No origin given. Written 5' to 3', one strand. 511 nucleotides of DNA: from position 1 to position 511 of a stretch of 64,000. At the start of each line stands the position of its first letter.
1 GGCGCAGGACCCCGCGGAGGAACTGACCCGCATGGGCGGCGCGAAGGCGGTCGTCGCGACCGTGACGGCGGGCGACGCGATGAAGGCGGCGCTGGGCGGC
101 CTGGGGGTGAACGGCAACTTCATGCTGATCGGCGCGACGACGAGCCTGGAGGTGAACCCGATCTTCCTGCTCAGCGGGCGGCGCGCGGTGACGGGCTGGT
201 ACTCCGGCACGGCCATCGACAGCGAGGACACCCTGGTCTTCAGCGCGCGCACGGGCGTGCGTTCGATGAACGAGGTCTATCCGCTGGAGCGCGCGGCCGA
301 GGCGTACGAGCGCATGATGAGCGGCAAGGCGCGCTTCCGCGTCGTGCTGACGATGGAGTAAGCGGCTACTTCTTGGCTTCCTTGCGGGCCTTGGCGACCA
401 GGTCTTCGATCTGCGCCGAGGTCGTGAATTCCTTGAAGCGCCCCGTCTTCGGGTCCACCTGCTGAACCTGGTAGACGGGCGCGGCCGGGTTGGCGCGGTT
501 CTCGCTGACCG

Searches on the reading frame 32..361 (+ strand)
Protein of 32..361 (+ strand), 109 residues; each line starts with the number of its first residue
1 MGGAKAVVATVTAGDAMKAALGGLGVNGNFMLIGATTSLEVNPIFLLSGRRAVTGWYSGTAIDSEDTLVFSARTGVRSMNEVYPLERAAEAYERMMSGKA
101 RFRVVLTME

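Call 69: search_protein_families(library=pfam, proteins=[window:32-361:+], max_evalue=0.001)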
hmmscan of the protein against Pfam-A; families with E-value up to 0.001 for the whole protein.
window:32-361:+ (109 aa): 1 family
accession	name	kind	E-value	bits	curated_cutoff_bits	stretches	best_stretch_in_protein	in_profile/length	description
PF13602.12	ADH_zinc_N_2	-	0.00015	23.2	27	1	79-106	107-134/134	Zinc-binding dehydrogenase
